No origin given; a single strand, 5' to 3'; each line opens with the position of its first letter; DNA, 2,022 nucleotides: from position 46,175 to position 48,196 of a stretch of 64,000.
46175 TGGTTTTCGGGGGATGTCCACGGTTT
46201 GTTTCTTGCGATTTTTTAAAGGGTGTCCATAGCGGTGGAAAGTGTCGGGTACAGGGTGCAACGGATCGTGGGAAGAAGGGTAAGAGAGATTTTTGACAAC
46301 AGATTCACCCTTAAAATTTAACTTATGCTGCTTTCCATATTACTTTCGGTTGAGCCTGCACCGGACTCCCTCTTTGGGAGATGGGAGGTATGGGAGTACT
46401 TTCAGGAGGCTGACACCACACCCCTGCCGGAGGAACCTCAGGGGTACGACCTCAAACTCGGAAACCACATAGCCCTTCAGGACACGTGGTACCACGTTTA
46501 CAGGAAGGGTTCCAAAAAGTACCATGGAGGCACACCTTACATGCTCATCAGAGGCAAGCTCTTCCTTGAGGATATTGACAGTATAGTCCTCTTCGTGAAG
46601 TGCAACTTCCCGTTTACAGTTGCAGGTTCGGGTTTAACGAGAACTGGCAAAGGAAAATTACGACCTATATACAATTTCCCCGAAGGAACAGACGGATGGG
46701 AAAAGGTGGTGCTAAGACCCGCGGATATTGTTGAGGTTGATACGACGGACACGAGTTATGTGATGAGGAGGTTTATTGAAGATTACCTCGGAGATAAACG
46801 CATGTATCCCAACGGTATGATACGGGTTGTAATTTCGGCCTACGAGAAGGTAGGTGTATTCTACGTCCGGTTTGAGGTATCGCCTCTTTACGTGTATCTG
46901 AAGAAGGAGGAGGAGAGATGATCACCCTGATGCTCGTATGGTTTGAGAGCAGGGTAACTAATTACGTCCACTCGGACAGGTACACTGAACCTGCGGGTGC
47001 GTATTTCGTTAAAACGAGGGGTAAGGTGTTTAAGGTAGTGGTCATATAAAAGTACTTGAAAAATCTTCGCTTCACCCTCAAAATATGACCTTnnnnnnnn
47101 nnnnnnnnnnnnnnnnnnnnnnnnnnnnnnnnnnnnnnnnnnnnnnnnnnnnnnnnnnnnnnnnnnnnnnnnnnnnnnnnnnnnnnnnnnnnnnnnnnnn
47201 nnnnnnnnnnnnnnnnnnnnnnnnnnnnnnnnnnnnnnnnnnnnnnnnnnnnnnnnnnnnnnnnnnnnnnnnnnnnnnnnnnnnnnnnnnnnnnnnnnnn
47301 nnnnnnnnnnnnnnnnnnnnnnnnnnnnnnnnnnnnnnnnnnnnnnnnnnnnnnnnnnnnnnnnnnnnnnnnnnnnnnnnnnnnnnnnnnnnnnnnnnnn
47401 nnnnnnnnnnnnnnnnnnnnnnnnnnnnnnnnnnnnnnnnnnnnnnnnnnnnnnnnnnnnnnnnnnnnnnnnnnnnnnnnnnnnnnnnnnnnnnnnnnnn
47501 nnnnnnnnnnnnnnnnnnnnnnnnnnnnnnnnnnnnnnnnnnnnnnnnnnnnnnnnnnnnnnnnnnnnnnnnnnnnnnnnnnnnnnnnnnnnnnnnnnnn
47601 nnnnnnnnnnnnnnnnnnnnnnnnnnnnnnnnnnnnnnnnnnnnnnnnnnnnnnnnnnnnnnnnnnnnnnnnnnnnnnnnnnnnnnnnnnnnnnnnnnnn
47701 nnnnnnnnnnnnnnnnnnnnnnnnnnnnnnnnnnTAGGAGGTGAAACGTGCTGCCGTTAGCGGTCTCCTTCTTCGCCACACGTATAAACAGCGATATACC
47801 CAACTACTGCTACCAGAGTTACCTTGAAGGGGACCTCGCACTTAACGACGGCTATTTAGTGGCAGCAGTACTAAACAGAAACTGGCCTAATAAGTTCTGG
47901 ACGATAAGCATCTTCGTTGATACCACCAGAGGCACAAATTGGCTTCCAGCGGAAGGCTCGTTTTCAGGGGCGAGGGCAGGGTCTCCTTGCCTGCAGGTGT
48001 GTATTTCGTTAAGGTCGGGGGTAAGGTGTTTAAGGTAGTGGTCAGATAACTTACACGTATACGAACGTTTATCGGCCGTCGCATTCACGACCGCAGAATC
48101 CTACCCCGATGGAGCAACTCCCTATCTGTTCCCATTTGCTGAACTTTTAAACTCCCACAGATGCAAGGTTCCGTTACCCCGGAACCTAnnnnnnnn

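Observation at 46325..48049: Tandem duplicated cassettes with detached T9SS CTD tails recurring exactly 1000 nt apart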

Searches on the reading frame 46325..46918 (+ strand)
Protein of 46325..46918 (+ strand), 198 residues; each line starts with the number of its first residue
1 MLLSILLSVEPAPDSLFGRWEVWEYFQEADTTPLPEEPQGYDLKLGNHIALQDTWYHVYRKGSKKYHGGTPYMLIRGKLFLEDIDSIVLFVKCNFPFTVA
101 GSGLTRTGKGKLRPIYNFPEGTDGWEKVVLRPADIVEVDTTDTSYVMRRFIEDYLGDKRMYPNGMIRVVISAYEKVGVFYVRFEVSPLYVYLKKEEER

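Call 5: search_protein_families(library=pfam, proteins=[window:46325-46918:+], max_evalue=1)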
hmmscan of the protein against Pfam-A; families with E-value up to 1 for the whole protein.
window:46325-46918:+ (198 aa): 0 families

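Call 8: find_encoding_contigs(protein=window:46325-46918:+, flank=6000, max_places=8)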
Protein window:46325-46918:+ (198 aa): no gene with exactly this product is on record in the collection.

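Call 20: find_homologous_proteins(query=window:46325-46918:+, max_evalue=0.01)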
Query window:46325-46918:+ (198 aa): 6 proteins with E <= 0.01 among 51 candidates.
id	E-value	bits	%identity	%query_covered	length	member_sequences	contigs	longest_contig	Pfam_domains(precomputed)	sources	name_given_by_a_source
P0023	4.5e-122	423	93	99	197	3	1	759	-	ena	-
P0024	2.6e-103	362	81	98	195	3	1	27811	-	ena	-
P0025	7.0e-102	357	78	100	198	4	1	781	-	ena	-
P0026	1.9e-101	356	79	100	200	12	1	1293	-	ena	-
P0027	2.0e-94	333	74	98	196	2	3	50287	-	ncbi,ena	-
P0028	1.1e-78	281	61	99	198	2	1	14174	-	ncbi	-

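Call 21: find_encoding_contigs(protein=P0028, flank=5000, max_places=3)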
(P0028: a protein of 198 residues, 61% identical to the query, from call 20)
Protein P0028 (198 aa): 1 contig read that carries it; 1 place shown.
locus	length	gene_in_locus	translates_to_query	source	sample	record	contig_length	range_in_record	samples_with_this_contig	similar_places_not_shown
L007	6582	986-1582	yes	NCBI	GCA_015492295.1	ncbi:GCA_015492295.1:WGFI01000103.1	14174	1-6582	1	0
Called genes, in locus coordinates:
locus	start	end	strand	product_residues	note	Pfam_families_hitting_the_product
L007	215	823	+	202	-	-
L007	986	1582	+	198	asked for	-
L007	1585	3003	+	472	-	-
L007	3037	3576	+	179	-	-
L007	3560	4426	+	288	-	PF13480:Acetyltransf_6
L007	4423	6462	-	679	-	PF03030:H_PPase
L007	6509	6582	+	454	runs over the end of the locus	-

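Call 22: find_encoding_contigs(protein=P0024, flank=5000, max_places=3)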
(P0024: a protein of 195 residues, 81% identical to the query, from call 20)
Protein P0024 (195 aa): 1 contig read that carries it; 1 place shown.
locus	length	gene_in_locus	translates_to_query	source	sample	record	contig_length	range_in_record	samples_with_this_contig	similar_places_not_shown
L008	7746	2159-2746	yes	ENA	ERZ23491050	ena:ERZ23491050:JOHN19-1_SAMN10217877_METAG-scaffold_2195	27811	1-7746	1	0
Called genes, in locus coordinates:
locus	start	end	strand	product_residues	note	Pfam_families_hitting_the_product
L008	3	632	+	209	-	?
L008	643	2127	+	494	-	PF13088:BNR_2 (faint)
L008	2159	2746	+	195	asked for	-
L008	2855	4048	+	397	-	PF07690:MFS_1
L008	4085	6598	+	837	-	PF18072:FGAR-AT_linker, PF00586:AIRS, PF02769:AIRS_C, PF00586:AIRS, PF02769:AIRS_C (weak)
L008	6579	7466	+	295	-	PF06574:FAD_syn, PF01687:Flavokinase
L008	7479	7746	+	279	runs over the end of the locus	PF13517:FG-GAP_3 (faint)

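Call 29: search_protein_families(library=ncbifam, proteins=[L007:1585-3000:+, L008:643-2124:+, window:46325-46918:+, L007:203-820:+], max_evalue=0.1)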
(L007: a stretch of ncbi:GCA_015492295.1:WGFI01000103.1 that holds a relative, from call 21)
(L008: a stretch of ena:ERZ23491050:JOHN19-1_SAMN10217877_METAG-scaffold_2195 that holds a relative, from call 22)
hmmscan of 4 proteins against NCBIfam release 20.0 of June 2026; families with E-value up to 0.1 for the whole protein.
L007:1585-3000:+ (472 aa): 0 families

L008:643-2124:+ (494 aa): 1 family
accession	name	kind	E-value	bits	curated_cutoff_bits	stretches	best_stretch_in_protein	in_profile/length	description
TIGR04183.1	Por_Secre_tail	domain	0.00041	20.3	23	1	457-493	24-71/72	T9SS type A sorting domain-containing protein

window:46325-46918:+ (198 aa): 0 families

L007:203-820:+ (206 aa): 0 families
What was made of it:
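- Closest known: Beta-jelly-roll carbohydrate-binding modules. Different: There is no Pfam or NCBIfam hit (calls 5, 29).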

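Call 30: search_protein_families(library=pfam, proteins=[L007:1585-3000:+, L008:643-2124:+], max_evalue=0.1)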
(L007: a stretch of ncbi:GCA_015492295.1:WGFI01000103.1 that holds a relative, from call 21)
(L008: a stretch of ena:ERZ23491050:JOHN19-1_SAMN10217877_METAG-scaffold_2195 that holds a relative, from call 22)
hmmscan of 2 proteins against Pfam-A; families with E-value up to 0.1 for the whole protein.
L007:1585-3000:+ (472 aa): 1 family
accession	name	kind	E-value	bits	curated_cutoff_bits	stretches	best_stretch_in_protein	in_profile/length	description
PF02012.26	BNR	-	0.019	15.3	27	0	49-58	2-11/12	BNR/Asp-box repeat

L008:643-2124:+ (494 aa): 6 families
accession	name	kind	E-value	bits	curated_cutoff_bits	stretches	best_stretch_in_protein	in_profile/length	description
PF21471.3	Reelin_subrepeat-B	-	3.1e-06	27.4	27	0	224-267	57-100/127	Reelin subrepeat B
PF24316.1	Tli3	-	7e-05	23.6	27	0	222-242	79-99/129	T6SS Tli3 immunity protein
PF02012.26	BNR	-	0.00014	21.7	27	1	230-240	1-11/12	BNR/Asp-box repeat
PF13810.12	DUF4185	-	0.026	14.2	39.5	0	219-245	119-145/309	Domain of unknown function (DUF4185)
PF18962.6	Por_Secre_tail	-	0.03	15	27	0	451-487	19-65/75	Secretion system C-terminal sorting domain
PF15902.12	Sortilin-Vps10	-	0.067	12.4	33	0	228-242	420-434/446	Sortilin, neurotensin receptor 3,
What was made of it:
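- On T9SS type A CTD (TIGR04183 / PF18962): PF18962 scores 15 against a cutoff of 27 (calls 29, 30).
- Closest known: T9SS type A C-terminal sorting domain. Same: This aligns to the distal part of the TIGR04183 and PF18962 profiles (calls 29, 30).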

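Call 55: predict_structure(alignment_id=A2)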
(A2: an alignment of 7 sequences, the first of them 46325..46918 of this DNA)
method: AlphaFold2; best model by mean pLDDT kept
length: 198 residues; sequences in the alignment: 7
mean_pLDDT: 64.5   pTM: 0.64
mean pLDDT of the five models: 64.5, 59.7, 55.5, 51.9, 50.8
residues with pLDDT >= 90: 26; 70-90: 82; 50-70: 26; < 50: 64
segments of 3 or more residues with pLDDT < 50: 1-33, 37-43, 45-68
pLDDT, mean of each block of 10 residues (from residue 1): 33 28 31 49 41 28 35 75 84 83 92 92 84 89 81 85 84 64 65 65
secondary structure, 60 per line:
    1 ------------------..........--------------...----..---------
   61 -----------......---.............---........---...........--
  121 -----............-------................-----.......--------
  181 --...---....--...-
elements in order: H19-28 E43-45 E72-77 E84-93 E97-104 E108-118 E126-137 H145-160 E166-172 E183-185 E189-192

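Call 57: fold_search(model_id=the predicted structure, library=pdb)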
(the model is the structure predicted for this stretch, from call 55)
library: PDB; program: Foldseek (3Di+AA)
matches with E <= 10: 1106; with E <= 0.001: 0
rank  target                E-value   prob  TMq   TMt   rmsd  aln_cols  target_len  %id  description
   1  4fix_A                8.1e-03  0.84  0.26  0.10  12.6       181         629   11  Crystal Structure of GlfT2 (released 2012-06-20)
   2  4fiy_A                1.0e-02  0.84  0.26  0.10  13.0       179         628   11  Crystal Structure of GlfT2 Complexed with UDP (released 2012-06-20)
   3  8vsc_A                1.1e-02  0.89  0.34  0.25  21.8       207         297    9  L-TGF-b1/GARP (released 2024-09-11)
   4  8vsd_E                1.1e-02  0.84  0.33  0.23  18.3       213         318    8  avb8/L-TGF-b1/GARP (released 2024-09-11)
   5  3but                  1.1e-02  0.28  0.14  0.18  17.0       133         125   12  Crystal structure of protein Af_0446 from Archaeoglobus fulgidus (released 2008-01-15)
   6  2xon_L                1.8e-02  0.98  0.33  0.42   7.6       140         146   11  Structure of TmCBM61 in complex with beta-1,4-galactotriose at 1.4 A resolution (released 2010-09-08)
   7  7vrp_I                2.2e-02  0.63  0.24  0.13   7.7       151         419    9  Structure of infectious bursal disease virus Gx strain (released 2022-03-30)
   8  2xom_A                2.3e-02  0.97  0.33  0.42   7.3       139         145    9  Atomic resolution structure of TmCBM61 in complex with beta-1,4- galactotriose (released 2010-09-08)
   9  8a28_A                2.4e-02  0.69  0.30  0.18  12.7       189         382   10  Structure of the astacin zymogen of LAST-MAM from Limulus polyphemus (released 2022-10-19)
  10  8k42_U                2.6e-02  0.66  0.22  0.10   8.9       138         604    8  Structure of full Banna virus (released 2024-03-27)
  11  8k42_T                2.6e-02  0.63  0.22  0.10   8.8       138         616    9  Structure of full Banna virus (released 2024-03-27)
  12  8k49_T                2.7e-02  0.66  0.23  0.09   8.7       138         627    9  Structure of partial Banna virus (released 2024-03-27)
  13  8k49_R                3.2e-02  0.66  0.23  0.10   8.9       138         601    8  Structure of partial Banna virus (released 2024-03-27)
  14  8k42_V                3.2e-02  0.63  0.22  0.09   8.9       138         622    8  Structure of full Banna virus (released 2024-03-27)
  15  7poi_C                3.2e-02  0.54  0.24  0.30  10.3       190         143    8  Prodomain bound BMP10 crystal form 1 (released 2022-05-11)
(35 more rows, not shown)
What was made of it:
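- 46325..46921 (+): S-A gene, 198 aa. It is an intact, conserved gene of unknown function, possibly a beta-sandwich. The AF2 model is weak (pLDDT 64.5), and its non-significant Foldseek hits (best E=8e-3) include some jelly-roll CBMs (calls 55, 57).
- Tried and rejected: The second AF2 model (S-A) was too poor (pLDDT 64.5) to settle a common fold (calls 55, 57).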

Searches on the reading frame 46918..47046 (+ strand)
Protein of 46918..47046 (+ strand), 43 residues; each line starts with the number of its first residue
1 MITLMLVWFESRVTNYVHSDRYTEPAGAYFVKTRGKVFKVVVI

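Call 5: search_protein_families(library=pfam, proteins=[window:46918-47046:+], max_evalue=1)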
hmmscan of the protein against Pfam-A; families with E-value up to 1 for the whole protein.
window:46918-47046:+ (43 aa): 0 families

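Call 42: find_encoding_contigs(protein=window:46918-47046:+, flank=3000, max_places=10)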
Protein window:46918-47046:+ (43 aa): 2 contigs read that carry it; 1 place shown.
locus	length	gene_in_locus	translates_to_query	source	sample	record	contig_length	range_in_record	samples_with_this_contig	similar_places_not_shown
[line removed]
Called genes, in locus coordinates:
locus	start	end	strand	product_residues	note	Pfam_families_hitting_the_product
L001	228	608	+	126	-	-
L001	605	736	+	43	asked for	-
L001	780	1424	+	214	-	-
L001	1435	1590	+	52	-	?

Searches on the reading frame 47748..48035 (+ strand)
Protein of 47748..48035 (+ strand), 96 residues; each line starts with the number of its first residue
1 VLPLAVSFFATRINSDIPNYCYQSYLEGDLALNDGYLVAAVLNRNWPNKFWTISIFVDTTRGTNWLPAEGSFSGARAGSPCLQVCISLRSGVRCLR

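Call 5: search_protein_families(library=pfam, proteins=[window:47748-48035:+], max_evalue=1)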
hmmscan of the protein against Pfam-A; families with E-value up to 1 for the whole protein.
window:47748-48035:+ (96 aa): 0 families

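Call 41: find_encoding_contigs(protein=window:47748-48035:+, flank=3000, max_places=10)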
Protein window:47748-48035:+ (96 aa): no gene with exactly this product is on record in the collection.
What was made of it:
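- The 96-aa ORF is not on record elsewhere (call 41).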

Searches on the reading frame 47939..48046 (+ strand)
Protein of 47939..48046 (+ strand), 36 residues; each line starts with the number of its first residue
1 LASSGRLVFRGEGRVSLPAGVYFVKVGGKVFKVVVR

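Call 5: search_protein_families(library=pfam, proteins=[window:47939-48046:+], max_evalue=1)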
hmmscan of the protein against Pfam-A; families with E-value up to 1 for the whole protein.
window:47939-48046:+ (36 aa): 1 family
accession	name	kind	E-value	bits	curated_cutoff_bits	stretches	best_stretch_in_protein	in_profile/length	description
PF19910.5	DUF6383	-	0.085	13.5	23.7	1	14-35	52-74/74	Domain of unknown function (DUF6383)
